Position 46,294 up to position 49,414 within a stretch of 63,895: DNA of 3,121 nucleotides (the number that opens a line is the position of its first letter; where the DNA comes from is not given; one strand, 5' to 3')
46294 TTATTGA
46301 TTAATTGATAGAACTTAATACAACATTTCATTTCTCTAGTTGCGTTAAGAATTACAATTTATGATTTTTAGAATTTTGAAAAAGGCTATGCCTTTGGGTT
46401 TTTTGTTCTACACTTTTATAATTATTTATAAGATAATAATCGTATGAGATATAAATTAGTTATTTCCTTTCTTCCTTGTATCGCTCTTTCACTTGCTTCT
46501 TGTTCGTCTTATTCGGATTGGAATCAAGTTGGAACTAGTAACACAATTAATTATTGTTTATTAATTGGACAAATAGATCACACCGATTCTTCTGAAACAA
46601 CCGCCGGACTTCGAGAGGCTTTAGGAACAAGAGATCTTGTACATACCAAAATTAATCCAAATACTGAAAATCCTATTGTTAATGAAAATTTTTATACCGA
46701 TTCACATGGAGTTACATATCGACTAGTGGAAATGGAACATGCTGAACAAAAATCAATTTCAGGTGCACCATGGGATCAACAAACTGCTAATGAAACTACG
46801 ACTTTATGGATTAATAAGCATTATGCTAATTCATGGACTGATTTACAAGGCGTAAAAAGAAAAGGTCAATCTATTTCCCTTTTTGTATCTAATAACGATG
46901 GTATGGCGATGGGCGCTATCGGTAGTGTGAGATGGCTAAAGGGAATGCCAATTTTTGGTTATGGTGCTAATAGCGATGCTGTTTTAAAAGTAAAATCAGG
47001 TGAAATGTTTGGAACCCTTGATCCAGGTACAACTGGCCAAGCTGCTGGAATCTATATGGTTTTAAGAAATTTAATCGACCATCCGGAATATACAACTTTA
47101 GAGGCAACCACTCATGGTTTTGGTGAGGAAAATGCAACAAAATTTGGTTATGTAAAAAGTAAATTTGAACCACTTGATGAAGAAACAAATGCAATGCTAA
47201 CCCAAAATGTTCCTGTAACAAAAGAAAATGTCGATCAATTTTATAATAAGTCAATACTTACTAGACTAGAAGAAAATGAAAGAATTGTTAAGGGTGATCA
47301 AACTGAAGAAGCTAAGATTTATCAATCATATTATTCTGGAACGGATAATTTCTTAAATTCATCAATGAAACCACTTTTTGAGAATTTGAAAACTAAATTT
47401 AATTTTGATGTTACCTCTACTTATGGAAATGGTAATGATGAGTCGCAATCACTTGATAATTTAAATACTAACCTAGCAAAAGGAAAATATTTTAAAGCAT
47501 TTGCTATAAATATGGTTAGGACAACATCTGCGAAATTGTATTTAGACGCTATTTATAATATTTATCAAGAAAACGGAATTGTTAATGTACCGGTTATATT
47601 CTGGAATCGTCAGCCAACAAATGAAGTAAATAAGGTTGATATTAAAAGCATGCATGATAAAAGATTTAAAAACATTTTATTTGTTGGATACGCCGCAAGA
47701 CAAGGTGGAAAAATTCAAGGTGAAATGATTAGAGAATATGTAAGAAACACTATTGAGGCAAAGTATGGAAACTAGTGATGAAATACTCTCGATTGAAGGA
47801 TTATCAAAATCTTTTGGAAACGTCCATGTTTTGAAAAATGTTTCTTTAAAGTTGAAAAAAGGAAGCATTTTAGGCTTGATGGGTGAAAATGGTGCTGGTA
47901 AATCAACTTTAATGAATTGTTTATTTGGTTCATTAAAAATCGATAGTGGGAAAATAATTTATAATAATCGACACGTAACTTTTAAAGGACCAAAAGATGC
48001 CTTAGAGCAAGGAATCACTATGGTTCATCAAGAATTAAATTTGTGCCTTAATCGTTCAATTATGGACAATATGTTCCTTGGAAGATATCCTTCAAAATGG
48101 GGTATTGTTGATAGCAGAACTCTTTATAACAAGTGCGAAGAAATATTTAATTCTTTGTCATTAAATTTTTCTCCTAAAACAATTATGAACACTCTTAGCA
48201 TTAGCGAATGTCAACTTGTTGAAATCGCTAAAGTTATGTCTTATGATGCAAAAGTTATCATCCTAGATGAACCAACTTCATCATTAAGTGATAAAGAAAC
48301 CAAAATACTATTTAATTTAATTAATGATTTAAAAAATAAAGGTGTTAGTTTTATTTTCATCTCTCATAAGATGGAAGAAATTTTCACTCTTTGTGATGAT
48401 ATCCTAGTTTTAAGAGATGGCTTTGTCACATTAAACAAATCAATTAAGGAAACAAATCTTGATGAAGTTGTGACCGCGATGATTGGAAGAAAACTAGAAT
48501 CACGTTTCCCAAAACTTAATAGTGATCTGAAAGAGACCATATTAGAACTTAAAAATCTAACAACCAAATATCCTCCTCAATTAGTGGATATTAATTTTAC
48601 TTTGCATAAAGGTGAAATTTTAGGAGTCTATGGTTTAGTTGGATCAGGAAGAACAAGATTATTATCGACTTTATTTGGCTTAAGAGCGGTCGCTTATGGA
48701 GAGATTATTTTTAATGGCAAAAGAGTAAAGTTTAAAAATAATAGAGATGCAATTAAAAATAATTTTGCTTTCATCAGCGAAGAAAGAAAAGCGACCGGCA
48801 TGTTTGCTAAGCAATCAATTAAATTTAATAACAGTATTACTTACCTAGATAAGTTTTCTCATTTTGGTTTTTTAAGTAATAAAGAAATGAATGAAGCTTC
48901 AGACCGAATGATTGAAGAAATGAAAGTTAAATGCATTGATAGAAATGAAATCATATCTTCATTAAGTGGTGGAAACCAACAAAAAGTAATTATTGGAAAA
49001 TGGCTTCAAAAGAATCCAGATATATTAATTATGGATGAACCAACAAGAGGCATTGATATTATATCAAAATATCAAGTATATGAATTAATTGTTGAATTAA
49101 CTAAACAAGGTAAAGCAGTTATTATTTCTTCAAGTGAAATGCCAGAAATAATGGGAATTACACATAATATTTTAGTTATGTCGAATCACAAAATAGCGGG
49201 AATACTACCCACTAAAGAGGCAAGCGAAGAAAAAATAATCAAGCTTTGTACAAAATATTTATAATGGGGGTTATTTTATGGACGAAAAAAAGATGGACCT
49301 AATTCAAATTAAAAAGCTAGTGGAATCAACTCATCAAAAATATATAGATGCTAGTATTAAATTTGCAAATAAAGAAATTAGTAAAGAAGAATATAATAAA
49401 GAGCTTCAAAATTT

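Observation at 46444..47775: Circularly permuted MglB/GGBP-type sugar-binding lipoprotein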

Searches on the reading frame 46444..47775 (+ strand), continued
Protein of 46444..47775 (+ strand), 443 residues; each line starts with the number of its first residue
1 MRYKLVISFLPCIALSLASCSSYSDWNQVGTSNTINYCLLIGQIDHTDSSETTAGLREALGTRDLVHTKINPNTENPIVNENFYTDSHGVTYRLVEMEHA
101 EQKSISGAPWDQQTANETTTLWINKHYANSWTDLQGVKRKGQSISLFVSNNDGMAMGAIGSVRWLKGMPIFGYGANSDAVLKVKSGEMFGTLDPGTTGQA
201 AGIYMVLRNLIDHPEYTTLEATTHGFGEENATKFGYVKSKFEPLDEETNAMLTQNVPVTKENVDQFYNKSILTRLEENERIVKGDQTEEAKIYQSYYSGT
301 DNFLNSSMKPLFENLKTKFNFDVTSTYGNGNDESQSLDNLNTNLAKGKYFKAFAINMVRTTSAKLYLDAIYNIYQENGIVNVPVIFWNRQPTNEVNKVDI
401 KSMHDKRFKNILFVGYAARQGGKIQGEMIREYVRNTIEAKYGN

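Call 64: search_protein_representatives(protein=window:46444-47775:+)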
Query: 443 residues. Proteins with E-value up to 0.001 (for the whole library): 172; up to 1e-10: 51; up to 1e-30: 21. The best 150 are listed.
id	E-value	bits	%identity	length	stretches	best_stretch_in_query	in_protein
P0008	8.0e-230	779.5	76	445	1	1-443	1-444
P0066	4.1e-88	312.7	44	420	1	12-435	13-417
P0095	1.7e-77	277.7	40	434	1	18-436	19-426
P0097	3.4e-76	273.4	49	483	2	18-211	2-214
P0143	5.6e-66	239.7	43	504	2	5-215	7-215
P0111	1.5e-56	208.7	39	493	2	5-214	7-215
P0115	2.5e-55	204.7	43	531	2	16-213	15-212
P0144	9.0e-51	189.6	45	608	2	14-212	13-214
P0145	9.6e-49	183.0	35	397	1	17-435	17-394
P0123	1.9e-48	182.0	40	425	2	28-374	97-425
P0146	9.2e-47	176.4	41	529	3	10-238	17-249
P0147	6.2e-45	170.4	44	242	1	188-435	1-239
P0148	1.7e-44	169.0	36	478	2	13-212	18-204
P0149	2.4e-43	165.2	38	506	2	16-230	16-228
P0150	2.0e-42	162.2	35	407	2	33-370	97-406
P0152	5.4e-38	147.5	36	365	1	89-435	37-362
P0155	5.7e-33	131.0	35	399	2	185-439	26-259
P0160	3.3e-28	115.3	35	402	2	190-438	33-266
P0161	1.8e-25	106.3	32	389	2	95-433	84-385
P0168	3.0e-18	82.5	30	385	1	139-434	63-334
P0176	1.2e-14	70.6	27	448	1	138-435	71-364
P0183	3.2e-11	59.4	29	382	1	138-433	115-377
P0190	1.3e-09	54.1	32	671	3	122-200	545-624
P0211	2.0e-07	46.8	27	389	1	140-434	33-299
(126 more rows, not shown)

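Call 68: list_cluster_members(proteins=[P0155, P0160, P0168, P0176, P0211, P0145, P0161, P0152, P0183])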
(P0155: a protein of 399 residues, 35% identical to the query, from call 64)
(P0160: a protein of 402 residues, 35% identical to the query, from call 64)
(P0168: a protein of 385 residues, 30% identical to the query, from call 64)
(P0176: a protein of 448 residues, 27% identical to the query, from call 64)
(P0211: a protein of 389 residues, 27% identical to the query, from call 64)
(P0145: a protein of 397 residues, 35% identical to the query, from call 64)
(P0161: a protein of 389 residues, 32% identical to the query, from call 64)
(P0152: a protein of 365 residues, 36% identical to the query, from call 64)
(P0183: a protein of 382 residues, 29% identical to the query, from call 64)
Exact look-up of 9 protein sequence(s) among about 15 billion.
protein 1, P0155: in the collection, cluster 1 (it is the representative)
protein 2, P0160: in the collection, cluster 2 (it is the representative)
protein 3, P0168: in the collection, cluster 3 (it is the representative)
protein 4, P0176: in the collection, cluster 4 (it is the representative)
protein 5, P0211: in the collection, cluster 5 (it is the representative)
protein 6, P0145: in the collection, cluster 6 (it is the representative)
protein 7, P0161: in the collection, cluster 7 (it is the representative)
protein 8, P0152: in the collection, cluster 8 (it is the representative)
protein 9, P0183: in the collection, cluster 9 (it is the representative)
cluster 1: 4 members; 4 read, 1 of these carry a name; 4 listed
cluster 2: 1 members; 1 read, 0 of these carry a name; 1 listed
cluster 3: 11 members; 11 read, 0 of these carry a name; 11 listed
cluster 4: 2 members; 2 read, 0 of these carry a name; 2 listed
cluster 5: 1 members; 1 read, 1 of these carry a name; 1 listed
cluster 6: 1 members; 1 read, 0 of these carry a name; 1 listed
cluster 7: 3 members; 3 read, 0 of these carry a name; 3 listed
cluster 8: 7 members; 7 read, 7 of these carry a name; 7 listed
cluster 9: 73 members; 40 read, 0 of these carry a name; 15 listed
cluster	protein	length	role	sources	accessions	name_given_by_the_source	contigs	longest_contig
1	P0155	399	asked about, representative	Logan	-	-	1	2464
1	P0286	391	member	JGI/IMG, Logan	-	ABC-type sugar transport system substrate-binding protein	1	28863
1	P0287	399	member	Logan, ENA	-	-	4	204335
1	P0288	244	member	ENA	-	-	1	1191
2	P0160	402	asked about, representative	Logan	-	-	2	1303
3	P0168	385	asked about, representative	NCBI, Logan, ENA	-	-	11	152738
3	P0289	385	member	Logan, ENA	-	-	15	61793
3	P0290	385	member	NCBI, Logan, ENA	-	-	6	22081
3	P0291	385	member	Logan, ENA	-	-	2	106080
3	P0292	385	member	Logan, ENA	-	-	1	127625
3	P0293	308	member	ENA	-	-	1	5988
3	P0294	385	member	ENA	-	-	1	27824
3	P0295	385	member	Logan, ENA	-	-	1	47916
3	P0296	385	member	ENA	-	-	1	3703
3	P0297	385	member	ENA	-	-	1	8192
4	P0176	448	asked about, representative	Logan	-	-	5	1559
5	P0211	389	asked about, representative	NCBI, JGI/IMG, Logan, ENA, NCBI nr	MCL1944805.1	MAG: substrate-binding domain-containing protein [Firmicutes bacterium] | substrate-binding domain-containing protein [Bacillota bacterium]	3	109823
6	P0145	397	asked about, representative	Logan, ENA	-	-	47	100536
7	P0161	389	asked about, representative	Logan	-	-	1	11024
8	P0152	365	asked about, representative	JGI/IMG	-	methyl-galactoside transport system substrate-binding protein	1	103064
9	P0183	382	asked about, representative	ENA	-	-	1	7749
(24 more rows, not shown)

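Call 74: find_encoding_contigs(protein=P0287, flank=5000, max_places=2)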
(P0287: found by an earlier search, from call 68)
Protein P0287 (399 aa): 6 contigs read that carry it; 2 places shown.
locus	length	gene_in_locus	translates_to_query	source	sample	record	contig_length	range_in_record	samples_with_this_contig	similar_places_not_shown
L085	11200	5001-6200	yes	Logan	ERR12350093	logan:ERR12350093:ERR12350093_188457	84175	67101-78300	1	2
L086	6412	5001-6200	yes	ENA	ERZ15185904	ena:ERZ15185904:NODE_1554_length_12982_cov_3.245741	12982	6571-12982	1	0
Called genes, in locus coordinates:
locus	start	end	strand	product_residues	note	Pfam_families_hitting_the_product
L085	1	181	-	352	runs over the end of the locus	-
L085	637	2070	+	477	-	PF00072:Response_reg (weak), PF12833:HTH_18, PF00165:HTH_AraC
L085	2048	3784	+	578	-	PF02743:dCache_1, PF06580:His_kinase, PF02518:HATPase_c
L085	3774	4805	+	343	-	PF13407:Peripla_BP_4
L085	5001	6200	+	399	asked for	PF13407:Peripla_BP_4, PF18610:Peripla_BP_7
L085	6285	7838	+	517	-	PF00005:ABC_tran, PF07693:KAP_NTPase (weak), PF13304:AAA_21 (faint), PF00005:ABC_tran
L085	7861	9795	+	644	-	PF02653:BPD_transp_2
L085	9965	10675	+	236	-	-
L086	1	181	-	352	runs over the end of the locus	-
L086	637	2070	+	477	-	PF00072:Response_reg (weak), PF12833:HTH_18, PF00165:HTH_AraC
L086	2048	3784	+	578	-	PF02743:dCache_1, PF06580:His_kinase, PF02518:HATPase_c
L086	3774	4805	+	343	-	PF13407:Peripla_BP_4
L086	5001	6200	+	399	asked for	PF13407:Peripla_BP_4, PF18610:Peripla_BP_7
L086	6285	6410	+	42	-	?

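Call 75: find_encoding_contigs(protein=P0168, flank=5000, max_places=1)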
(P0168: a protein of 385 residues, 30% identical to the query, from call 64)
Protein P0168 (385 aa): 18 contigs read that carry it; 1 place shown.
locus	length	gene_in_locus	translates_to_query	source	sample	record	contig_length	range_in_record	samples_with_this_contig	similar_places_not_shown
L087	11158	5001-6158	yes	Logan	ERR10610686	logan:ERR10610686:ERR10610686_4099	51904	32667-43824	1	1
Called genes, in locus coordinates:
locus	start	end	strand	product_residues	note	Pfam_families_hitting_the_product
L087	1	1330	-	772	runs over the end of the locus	PF00403:HMA (weak), PF00122:E1-E2_ATPase, PF00702:Hydrolase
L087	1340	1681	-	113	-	PF01022:HTH_5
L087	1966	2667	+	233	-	-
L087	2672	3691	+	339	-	PF01263:Aldose_epim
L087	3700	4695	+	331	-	PF05128:DUF697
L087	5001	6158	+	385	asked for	PF13407:Peripla_BP_4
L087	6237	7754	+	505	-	PF00005:ABC_tran, PF13304:AAA_21 (faint), PF00005:ABC_tran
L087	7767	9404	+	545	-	PF02653:BPD_transp_2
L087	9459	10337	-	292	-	PF20434:BD-FAE, PF07859:Abhydrolase_3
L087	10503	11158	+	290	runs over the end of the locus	PF01116:F_bP_aldolase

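Call 76: find_encoding_contigs(protein=P0190, flank=4000, max_places=2)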
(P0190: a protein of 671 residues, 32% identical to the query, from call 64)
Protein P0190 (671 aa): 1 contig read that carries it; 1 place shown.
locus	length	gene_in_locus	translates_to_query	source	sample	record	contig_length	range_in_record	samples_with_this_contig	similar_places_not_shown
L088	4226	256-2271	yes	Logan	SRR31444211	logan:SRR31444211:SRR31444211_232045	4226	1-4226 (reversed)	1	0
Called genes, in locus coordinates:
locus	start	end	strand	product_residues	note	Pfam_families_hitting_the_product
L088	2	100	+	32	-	?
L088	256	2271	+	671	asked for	PF13407:Peripla_BP_4, PF00532:Peripla_BP_1 (faint), PF13407:Peripla_BP_4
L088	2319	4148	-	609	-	-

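Call 77: find_encoding_contigs(protein=P0211, flank=5000, max_places=1)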
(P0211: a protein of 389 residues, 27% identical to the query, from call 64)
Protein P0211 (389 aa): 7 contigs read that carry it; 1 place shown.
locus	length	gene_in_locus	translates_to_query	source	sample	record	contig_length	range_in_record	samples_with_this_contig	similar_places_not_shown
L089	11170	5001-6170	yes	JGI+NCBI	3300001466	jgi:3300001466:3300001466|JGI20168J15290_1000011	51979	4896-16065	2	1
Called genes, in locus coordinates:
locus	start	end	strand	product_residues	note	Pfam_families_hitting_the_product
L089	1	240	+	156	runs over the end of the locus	-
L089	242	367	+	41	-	-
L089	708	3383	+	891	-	-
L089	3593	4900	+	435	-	PF27526:XylA2_C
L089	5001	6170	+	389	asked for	PF13407:Peripla_BP_4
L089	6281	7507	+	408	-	PF13407:Peripla_BP_4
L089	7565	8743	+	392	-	PF02653:BPD_transp_2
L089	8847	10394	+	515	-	PF00005:ABC_tran, PF13304:AAA_21 (faint), PF00005:ABC_tran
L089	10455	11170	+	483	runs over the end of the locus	PF00370:FGGY_N, PF02782:FGGY_C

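Call 81: find_encoding_contigs(protein=P0001, flank=6000, max_places=2)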
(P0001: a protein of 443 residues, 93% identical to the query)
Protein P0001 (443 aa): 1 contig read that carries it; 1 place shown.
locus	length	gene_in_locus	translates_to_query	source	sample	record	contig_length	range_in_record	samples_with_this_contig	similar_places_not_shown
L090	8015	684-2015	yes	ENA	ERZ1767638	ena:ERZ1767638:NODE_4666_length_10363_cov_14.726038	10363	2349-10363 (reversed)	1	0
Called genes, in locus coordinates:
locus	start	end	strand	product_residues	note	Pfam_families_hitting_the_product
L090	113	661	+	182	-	PF00702:Hydrolase, PF13419:HAD_2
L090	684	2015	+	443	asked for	PF13407:Peripla_BP_4, PF18610:Peripla_BP_7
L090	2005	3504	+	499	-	PF25201:nSTAND6 (faint), PF00005:ABC_tran, PF13401:AAA_22 (faint), PF13304:AAA_21 (faint), PF00005:ABC_tran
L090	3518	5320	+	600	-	PF02653:BPD_transp_2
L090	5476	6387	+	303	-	PF00483:NTP_transferase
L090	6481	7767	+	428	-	PF13173:AAA_14, PF13635:DUF4143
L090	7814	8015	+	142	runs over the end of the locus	-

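Call 85: search_solved_structures(query=P0155, max_evalue=0.001)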
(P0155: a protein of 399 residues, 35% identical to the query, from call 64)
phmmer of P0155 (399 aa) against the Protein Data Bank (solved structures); distinct sequences matched with E-value up to 0.001: 17.
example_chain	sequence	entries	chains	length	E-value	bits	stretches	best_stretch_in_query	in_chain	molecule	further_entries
5jx2_A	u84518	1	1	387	1.1e-133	449.3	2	199-399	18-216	Glucose/galactose-binding lipoprotein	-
6bgc_A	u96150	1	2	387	1e-131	442.9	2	199-399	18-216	Glucose/galactose-binding lipoprotein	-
6bgd_A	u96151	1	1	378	1.7e-131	442.1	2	201-399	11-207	Glucose/galactose-binding lipoprotein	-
5kws_A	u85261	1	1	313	2.9e-22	82.6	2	118-295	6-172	Galactose-binding protein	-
1glg_A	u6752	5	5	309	2.2e-20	76.5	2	120-295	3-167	GALACTOSE/GLUCOSE-BINDING PROTEIN | D-galactose-binding periplasmic protein | D-GALACTOSE/D-GLUCOSE BINDING PROTEIN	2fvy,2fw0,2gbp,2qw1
2hph_A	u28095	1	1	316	2.2e-20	76.4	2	119-295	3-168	D-galactose-binding periplasmic protein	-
3gbp_A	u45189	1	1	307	4.5e-20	75.4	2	120-295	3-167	GALACTOSE-BINDING PROTEIN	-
1gca_A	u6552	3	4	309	4.7e-20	75.4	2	120-295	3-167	GLUCOSE/GALACTOSE-BINDING PROTEIN | GALACTOSE/GLUCOSE-BINDING PROTEIN | D-galactose-binding periplasmic protein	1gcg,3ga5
2ipm_A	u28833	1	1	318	2e-19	73.3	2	120-295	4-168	D-galactose-binding periplasmic protein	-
2ipl_A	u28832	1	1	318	2.1e-19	73.2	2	119-295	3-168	D-galactose-binding periplasmic protein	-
2ipn_A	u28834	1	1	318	3.9e-19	72.3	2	120-295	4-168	D-galactose-binding periplasmic protein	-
4z0n_A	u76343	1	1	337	5e-19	72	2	119-289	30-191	Periplasmic binding protein/LacI transcriptional regulator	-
8fxt_A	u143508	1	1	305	5.2e-19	71.9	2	121-295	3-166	D-galactose/methyl-galactoside binding periplasmic protein MglB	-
8fxu_A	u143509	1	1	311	2.6e-17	66.3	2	176-288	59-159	D-galactose/methyl-galactoside binding periplasmic protein MglB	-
5hko_A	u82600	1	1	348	1.9e-06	30.6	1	328-399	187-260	ABC transporter, carbohydrate uptake transporter-2 (CUT2) family, periplasmic sugar-bindin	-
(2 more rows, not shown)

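Call 86: search_solved_structures(query=P0168, max_evalue=0.001)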
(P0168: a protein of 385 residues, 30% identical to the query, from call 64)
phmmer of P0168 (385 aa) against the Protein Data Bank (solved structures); distinct sequences matched with E-value up to 0.001: 28.
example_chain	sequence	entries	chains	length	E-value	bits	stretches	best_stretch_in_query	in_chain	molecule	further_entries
3gbp_A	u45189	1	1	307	4.9e-38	134.5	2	40-140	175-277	GALACTOSE-BINDING PROTEIN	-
1gca_A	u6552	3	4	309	5.5e-38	134.3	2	40-140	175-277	GLUCOSE/GALACTOSE-BINDING PROTEIN | GALACTOSE/GLUCOSE-BINDING PROTEIN | D-galactose-binding periplasmic protein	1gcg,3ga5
5kws_A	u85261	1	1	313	3.7e-36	128.3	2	42-146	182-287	Galactose-binding protein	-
2hph_A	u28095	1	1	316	3.5e-35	125.1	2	42-140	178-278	D-galactose-binding periplasmic protein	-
1glg_A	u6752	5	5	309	3.6e-35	125.1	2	42-140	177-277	GALACTOSE/GLUCOSE-BINDING PROTEIN | D-galactose-binding periplasmic protein | D-GALACTOSE/D-GLUCOSE BINDING PROTEIN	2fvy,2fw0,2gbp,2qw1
2ipn_A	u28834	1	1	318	4.8e-35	124.7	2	42-140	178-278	D-galactose-binding periplasmic protein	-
2ipl_A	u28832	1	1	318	9.9e-35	123.6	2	42-140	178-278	D-galactose-binding periplasmic protein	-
2ipm_A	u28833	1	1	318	1.1e-34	123.5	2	42-140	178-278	D-galactose-binding periplasmic protein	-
8fxt_A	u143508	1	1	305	6.8e-34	120.9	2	62-140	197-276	D-galactose/methyl-galactoside binding periplasmic protein MglB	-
5jx2_A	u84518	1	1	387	1.5e-30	109.9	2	41-279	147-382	Glucose/galactose-binding lipoprotein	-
8fxu_A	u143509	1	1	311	3.5e-30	108.6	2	41-152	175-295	D-galactose/methyl-galactoside binding periplasmic protein MglB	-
6bgd_A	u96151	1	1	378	7.1e-29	104.4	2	41-279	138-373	Glucose/galactose-binding lipoprotein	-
6bgc_A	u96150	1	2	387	8.1e-29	104.2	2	41-279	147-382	Glucose/galactose-binding lipoprotein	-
4z0n_A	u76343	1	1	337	3.3e-28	102.1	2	45-141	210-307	Periplasmic binding protein/LacI transcriptional regulator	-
5hko_A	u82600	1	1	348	3.8e-10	42.7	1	41-140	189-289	ABC transporter, carbohydrate uptake transporter-2 (CUT2) family, periplasmic sugar-bindin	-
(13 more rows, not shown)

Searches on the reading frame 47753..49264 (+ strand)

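Call 3: search_protein_families(library=pfam, proteins=[window:47753-49264:+], max_evalue=0.1)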
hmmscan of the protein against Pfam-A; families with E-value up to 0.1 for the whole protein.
window:47753-49264:+ (503 aa): 18 families
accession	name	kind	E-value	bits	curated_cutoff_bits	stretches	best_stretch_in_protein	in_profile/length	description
PF00005.33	ABC_tran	-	2.1e-52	177.8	25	2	27-176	1-137/137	ABC transporter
PF13304.12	AAA_21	-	1.7e-07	32.1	27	0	40-58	2-20/304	AAA domain, putative AbiEii toxin, Type IV TA system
PF13401.12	AAA_22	-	5e-06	27.3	27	1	37-203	5-121/130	AAA domain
PF25201.1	nSTAND6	-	2.1e-05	25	27.7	0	21-65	2-46/148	Novel STAND NTPase 6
PF03193.22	RsgA_GTPase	-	0.00052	20.3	30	1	26-68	96-137/174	RsgA GTPase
PF13191.12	AAA_16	-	0.00091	20.2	32.6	0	38-64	25-51/167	AAA ATPase domain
PF07693.20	KAP_NTPase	-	0.0011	18.7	20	1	27-96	12-80/293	KAP family P-loop domain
PF13476.12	AAA_23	-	0.0034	18.5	27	1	24-61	10-43/201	AAA domain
PF25683.1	URGCP_GTPase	-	0.0063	15.7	55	0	27-59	176-211/396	URGCP-like GTPase domain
PF01926.29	MMR_HSR1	-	0.0085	16.6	21.9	1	41-63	3-24/113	50S ribosome-binding GTPase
PF13555.12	AAA_29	-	0.0091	16.2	27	1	28-57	13-42/61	P-loop containing region of AAA domain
PF00735.24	Septin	-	0.02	14.6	26.2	0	42-68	9-35/280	Septin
PF02367.23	TsaE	-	0.023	15.1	26.6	0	29-64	13-48/128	Threonylcarbamoyl adenosine biosynthesis protein TsaE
PF20720.3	nSTAND3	-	0.031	14.4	27.2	0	28-59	8-39/155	Novel STAND NTPase 3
PF02463.25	SMC_N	-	0.041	13.8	40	1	38-208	25-200/220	RecF/RecN/SMC N terminal domain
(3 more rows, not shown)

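Call 4: search_protein_families(library=ncbifam, proteins=[window:47753-49264:+], max_evalue=0.1)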
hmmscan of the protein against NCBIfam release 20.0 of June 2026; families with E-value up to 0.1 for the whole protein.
window:47753-49264:+ (503 aa): 199 families (the best 25 are shown)
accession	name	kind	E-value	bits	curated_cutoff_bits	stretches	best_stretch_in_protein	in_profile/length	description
NF008215.0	PRK10982.1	equivalog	6.7e-185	615.5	828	1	4-503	6-506/506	galactose/methyl galactoside ABC transporter ATP-binding protein MglA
NF008030.0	PRK10762.1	equivalog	1.1e-147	492.8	745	1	9-496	2-488/501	ribose ABC transporter ATP-binding protein RbsA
NF008442.0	PRK11288.1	equivalog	2.6e-147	491.2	689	1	7-499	3-495/504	L-arabinose ABC transporter ATP-binding protein AraG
NF010069.0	PRK13549.1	equivalog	1.3e-146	489.1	699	1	9-500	3-502/513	xylose ABC transporter ATP-binding protein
NF040905.2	GguA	equivalog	1.3e-140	469.1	810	1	11-498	1-499/500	multiple monosaccharide ABC transporter ATP-binding protein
NF007253.0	PRK09700.1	equivalog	5.5e-133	444.2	772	1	11-499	5-506/510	D-allose ABC transporter ATP-binding protein AlsA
TIGR02633.1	xylG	equivalog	5.5e-125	417.7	723.65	1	12-496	2-496/500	D-xylose ABC transporter ATP-binding protein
NF041861.1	YtfR_transport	equivalog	5.5e-123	411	850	1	11-497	1-488/492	galactofuranose ABC transporter, ATP-binding protein YtfR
NF011967.0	PRK15439.1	equivalog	2.1e-110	369.6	586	1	1-498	1-498/510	autoinducer 2 ABC transporter ATP-binding protein LsrA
NF047930.1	ABC_ATP_B6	equivalog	6.3e-91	305.5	670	1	11-498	2-507/510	putative B6 ABC transporter ATP-binding protein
TIGR03608.1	L_ocin_972_ABC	subfamily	4.8e-56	189.5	254.85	2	14-218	1-204/206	putative bacteriocin export ABC transporter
TIGR04521.1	ECF_ATPase_2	equivalog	1.6e-55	188.2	330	2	24-239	18-237/279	energy-coupling factor transporter ATPase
TIGR02315.1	ABC_phnC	equivalog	8.8e-54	182.5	266.1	2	11-235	1-234/243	phosphonate ABC transporter ATP-binding protein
TIGR01188.1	drrA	subfamily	3.6e-53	180.8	312.45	2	19-236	1-215/302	daunorubicin resistance ABC transporter, ATP-binding protein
TIGR04406.1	LPS_export_lptB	equivalog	1.2e-52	178.6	240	2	12-235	2-223/239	LPS export ABC transporter ATP-binding protein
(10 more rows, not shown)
